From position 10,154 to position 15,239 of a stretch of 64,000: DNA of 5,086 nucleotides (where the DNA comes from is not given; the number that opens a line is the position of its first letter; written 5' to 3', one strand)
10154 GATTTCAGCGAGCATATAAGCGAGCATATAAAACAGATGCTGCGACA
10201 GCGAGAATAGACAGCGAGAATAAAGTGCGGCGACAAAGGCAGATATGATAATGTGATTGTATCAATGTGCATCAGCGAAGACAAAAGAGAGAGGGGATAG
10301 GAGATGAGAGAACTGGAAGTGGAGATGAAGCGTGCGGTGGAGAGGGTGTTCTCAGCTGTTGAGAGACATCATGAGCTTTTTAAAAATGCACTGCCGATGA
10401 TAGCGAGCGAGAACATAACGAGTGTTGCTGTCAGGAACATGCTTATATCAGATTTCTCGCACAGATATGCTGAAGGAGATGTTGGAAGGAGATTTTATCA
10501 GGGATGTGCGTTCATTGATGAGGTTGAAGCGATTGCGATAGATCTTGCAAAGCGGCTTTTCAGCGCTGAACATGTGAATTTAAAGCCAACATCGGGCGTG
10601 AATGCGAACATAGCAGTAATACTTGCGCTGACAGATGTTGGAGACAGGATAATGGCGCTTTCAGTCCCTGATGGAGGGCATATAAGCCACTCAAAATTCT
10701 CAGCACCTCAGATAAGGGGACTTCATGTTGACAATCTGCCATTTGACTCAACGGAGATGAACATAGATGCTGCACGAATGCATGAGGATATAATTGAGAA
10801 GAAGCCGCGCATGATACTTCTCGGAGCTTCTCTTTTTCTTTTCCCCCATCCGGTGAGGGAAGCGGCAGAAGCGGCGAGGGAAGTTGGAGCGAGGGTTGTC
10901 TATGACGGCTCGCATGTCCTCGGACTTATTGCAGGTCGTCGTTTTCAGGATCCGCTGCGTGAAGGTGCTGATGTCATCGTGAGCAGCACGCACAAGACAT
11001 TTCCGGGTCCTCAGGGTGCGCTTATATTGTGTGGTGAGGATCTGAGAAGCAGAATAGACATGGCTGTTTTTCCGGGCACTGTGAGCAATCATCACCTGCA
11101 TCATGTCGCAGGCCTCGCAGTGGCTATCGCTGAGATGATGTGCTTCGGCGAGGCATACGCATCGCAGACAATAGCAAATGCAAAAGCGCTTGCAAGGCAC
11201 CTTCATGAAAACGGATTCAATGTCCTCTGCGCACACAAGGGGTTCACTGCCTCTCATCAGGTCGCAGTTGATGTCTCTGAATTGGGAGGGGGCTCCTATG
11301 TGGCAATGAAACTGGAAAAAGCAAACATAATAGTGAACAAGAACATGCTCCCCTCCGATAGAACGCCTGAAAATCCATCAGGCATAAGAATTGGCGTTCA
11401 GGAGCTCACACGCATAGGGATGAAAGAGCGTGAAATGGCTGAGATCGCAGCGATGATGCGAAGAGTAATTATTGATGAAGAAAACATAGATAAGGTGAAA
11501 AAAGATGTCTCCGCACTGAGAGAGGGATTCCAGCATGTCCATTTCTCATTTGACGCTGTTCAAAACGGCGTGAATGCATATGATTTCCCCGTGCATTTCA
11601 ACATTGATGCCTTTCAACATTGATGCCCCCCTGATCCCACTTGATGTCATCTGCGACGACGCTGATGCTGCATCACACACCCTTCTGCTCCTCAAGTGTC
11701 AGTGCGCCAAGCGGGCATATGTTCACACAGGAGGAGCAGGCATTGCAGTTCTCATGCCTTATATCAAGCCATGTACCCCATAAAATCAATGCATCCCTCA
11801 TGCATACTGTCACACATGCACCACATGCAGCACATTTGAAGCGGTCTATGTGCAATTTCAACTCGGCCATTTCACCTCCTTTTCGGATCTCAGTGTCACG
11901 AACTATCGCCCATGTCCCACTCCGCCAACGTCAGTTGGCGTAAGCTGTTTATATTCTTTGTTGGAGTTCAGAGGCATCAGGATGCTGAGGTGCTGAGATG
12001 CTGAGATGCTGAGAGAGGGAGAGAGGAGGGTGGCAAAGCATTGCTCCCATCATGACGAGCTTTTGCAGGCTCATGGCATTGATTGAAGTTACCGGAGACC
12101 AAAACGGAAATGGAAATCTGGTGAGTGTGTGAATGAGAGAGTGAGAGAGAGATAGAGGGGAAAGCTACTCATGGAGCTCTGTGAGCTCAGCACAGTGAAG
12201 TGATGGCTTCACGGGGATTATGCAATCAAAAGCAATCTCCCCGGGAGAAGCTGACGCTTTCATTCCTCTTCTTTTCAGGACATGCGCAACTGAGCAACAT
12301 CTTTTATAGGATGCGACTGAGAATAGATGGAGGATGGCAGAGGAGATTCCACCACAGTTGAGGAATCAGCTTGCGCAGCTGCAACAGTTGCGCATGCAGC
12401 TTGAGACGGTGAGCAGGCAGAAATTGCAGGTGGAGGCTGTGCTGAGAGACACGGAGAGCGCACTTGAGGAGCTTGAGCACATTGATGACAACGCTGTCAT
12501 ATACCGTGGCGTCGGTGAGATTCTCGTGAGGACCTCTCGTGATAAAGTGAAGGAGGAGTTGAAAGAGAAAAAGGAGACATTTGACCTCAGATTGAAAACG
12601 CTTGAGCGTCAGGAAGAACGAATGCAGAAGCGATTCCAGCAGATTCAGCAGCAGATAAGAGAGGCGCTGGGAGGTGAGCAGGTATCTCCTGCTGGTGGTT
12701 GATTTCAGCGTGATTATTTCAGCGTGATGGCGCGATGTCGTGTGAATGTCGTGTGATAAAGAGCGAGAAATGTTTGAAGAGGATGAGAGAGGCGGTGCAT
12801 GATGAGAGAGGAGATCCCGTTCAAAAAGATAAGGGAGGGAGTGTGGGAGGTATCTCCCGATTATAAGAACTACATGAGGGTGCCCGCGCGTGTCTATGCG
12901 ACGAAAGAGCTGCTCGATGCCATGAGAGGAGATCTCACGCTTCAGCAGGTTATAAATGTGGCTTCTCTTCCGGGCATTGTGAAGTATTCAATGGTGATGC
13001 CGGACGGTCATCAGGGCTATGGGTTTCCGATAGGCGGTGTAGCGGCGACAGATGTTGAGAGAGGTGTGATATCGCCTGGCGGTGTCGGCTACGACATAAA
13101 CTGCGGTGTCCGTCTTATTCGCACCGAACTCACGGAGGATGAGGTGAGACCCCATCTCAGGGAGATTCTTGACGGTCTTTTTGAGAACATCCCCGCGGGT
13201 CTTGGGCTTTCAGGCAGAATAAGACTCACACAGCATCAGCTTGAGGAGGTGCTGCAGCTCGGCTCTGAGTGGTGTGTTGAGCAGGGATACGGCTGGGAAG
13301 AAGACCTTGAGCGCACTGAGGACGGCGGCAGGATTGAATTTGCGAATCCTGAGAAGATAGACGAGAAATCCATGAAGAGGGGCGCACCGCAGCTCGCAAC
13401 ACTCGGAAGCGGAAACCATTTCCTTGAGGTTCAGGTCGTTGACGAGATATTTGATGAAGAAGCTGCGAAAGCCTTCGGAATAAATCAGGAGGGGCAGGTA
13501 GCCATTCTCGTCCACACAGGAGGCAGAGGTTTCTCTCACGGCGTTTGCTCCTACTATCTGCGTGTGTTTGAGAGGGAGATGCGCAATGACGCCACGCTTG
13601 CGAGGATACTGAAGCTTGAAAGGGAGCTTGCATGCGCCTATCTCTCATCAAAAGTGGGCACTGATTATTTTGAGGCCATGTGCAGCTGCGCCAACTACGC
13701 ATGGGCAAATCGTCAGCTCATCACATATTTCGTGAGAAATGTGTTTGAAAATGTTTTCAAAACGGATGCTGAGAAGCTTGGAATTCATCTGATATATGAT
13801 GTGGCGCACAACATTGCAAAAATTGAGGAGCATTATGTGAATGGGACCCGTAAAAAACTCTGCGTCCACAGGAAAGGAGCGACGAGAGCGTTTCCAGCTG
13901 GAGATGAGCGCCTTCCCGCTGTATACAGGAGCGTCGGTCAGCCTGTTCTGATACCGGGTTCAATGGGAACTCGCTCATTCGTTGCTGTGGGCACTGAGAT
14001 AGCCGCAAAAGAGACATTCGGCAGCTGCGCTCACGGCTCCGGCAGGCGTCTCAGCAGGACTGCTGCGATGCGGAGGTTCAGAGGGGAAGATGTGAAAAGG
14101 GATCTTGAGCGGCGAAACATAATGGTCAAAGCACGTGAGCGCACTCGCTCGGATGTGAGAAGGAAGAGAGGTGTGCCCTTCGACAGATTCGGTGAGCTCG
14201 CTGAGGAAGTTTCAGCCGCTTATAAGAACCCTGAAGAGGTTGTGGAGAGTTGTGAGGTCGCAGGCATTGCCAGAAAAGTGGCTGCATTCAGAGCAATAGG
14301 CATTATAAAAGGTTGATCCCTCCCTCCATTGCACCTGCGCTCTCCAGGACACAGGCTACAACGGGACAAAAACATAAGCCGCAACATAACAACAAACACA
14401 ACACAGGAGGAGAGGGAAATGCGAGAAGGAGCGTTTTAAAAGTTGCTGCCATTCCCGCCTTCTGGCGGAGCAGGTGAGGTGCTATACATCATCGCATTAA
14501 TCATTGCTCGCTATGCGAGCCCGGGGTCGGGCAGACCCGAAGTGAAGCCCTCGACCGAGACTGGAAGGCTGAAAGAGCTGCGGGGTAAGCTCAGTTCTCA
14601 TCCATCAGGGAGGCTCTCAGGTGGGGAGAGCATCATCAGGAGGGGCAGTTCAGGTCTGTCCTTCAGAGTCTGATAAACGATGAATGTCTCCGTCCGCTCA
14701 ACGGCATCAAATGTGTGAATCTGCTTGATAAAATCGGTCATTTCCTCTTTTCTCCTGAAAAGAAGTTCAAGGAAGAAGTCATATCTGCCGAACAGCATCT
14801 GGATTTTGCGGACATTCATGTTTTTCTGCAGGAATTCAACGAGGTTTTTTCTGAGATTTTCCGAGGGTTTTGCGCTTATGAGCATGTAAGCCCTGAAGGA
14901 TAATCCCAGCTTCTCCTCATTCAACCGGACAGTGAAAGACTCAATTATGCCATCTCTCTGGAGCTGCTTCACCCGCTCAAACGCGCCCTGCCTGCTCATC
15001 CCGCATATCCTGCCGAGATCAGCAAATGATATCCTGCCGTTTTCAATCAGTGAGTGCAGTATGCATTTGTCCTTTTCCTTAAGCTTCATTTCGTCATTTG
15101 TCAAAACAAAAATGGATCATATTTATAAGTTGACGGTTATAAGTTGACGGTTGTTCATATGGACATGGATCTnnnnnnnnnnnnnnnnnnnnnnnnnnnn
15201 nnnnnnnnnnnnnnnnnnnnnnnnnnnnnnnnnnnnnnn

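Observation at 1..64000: Pervasive head-to-tail micro-duplications (8-24-nt units) across the window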

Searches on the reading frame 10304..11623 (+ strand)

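Call 7: search_protein_families(library=pfam, proteins=[window:10304-11623:+])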
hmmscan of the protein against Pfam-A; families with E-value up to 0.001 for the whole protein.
window:10304-11623:+ (439 aa): 2 families
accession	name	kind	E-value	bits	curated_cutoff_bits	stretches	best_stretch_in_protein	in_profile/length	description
PF00464.25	SHMT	-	2.2e-75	254.2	27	1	13-385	6-399/399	Serine hydroxymethyltransferase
PF00155.27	Aminotran_1_2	-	0.00014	21.6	19.7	1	61-319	34-309/361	Aminotransferase class I and II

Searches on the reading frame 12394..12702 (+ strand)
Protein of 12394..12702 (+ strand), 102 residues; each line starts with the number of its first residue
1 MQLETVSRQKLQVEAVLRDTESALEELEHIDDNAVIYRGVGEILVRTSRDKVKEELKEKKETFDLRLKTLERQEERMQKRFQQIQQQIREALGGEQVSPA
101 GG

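Call 74: search_protein_families(library=pfam, proteins=[window:12394-12702:+], max_evalue=0.00001)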
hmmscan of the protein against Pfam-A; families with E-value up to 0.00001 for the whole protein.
window:12394-12702:+ (102 aa): 1 family
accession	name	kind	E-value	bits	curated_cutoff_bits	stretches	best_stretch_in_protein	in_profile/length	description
PF01920.25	Prefoldin_2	-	2.2e-22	79.5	27.6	1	1-94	12-105/106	Prefoldin subunit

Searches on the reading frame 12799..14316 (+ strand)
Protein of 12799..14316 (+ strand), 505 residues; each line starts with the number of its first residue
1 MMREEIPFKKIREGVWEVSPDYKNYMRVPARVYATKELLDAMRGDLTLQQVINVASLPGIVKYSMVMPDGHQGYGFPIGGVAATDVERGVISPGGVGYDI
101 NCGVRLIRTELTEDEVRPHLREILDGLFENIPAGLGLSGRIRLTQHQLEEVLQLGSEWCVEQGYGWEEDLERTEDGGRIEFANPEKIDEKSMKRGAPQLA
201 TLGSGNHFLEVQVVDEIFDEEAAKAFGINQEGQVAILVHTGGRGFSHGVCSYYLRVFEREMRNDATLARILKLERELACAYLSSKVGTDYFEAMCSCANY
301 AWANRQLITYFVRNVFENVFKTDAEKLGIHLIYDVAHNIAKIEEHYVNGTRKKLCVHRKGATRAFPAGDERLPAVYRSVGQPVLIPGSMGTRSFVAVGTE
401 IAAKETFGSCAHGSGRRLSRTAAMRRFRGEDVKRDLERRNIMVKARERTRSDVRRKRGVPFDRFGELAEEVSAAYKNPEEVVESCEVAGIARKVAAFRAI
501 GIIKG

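Call 7: search_protein_families(library=pfam, proteins=[window:12799-14316:+])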
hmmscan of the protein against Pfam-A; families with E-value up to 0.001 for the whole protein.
window:12799-14316:+ (505 aa): 1 family
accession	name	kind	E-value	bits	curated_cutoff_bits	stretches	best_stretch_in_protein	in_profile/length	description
PF01139.22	RtcB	-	9e-159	529.7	27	1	50-505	1-426/426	tRNA-splicing ligase RtcB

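Call 40: find_encoding_contigs(protein=window:12799-14316:+, flank=10000, max_places=5)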
Protein window:12799-14316:+ (505 aa): 1 contig read that carries it; 1 place shown.
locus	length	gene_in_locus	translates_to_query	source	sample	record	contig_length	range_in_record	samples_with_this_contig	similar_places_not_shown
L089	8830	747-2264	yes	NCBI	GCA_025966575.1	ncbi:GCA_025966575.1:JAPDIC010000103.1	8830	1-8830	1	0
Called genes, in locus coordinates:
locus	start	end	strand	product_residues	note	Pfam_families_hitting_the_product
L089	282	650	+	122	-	PF01920:Prefoldin_2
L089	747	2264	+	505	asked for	PF01139:RtcB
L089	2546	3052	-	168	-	PF12802:MarR_2 (weak), PF13404:HTH_AsnC-type, PF13412:HTH_24, PF01037:AsnC_trans_reg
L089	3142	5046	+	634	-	PF17297:PEPCK_N, PF00821:PEPCK_GTP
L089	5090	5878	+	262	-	PF01145:Band_7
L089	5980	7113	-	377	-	-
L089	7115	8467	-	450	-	PF00266:Aminotran_5, PF05889:SepSecS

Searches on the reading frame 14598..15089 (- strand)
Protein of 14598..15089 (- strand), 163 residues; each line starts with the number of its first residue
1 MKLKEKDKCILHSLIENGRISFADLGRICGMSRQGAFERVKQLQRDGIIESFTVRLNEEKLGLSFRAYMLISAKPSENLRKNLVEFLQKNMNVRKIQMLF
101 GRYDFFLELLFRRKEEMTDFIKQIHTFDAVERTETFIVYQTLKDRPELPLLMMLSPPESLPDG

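Call 74: search_protein_families(library=pfam, proteins=[window:14598-15089:-], max_evalue=0.00001)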
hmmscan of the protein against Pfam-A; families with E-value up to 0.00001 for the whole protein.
window:14598-15089:- (163 aa): 4 families
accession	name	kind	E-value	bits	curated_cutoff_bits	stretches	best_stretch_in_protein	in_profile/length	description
PF13412.12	HTH_24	-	4.3e-10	39.4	21.9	1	5-50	3-48/48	Winged helix-turn-helix DNA-binding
PF01037.27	AsnC_trans_reg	-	1e-09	38.5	25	1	71-141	3-73/73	Lrp/AsnC ligand binding domain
PF13404.12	HTH_AsnC-type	-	5.6e-09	36.1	27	1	5-44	3-42/42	AsnC-type helix-turn-helix domain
PF12802.13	MarR_2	-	7.7e-06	26.4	27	0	9-50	9-51/61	MarR family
